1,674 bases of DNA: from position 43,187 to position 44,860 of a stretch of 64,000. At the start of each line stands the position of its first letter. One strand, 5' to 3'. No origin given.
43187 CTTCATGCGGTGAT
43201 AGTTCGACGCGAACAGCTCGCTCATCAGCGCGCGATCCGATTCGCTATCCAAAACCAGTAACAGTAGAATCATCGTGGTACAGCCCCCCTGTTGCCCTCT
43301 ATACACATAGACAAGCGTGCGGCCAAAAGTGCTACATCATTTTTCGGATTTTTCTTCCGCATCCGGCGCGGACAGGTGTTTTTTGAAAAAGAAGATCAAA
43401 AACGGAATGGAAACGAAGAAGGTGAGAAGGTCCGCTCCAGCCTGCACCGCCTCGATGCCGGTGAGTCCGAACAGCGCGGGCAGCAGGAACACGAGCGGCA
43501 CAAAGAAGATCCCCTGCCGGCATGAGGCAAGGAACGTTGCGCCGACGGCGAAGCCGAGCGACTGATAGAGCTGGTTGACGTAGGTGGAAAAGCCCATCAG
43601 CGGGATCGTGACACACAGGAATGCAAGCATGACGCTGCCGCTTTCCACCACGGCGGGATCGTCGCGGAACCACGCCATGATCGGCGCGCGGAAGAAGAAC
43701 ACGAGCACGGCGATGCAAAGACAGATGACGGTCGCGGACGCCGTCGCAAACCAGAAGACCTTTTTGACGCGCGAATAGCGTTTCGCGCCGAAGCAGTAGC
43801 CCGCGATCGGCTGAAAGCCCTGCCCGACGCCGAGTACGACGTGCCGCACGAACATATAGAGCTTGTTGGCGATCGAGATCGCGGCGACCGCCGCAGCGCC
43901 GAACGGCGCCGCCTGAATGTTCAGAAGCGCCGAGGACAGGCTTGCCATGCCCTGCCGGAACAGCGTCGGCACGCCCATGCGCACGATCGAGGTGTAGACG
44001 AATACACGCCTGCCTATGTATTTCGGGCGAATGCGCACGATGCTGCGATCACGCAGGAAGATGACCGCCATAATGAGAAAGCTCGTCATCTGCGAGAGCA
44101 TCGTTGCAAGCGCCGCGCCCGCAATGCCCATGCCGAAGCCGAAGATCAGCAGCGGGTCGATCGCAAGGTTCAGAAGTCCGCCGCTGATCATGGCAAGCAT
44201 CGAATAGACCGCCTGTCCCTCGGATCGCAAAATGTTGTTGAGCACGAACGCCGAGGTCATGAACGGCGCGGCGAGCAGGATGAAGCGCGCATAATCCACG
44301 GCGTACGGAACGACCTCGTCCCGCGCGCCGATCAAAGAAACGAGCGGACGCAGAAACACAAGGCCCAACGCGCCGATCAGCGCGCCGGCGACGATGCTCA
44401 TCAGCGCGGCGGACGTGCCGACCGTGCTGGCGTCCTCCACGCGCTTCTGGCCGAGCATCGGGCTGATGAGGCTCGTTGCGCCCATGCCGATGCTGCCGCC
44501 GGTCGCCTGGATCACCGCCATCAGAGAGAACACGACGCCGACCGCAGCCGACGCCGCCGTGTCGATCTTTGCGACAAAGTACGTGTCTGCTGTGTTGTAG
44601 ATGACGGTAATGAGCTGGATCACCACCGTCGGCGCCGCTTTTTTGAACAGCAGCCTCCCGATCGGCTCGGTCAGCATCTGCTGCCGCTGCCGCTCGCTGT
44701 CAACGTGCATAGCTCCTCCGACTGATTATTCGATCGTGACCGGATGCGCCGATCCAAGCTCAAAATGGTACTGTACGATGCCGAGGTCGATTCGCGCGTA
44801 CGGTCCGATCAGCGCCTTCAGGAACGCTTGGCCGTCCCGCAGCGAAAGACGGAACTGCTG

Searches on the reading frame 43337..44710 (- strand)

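Call 33: search_protein_families(library=pfam, proteins=[window:43337-44710:-], max_evalue=0.000001)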
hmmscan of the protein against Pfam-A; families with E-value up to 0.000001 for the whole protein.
window:43337-44710:- (457 aa): 1 family
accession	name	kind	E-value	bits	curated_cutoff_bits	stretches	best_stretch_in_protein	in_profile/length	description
PF01554.23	MatE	-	1.2e-43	149.1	24.9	2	27-186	1-160/161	MatE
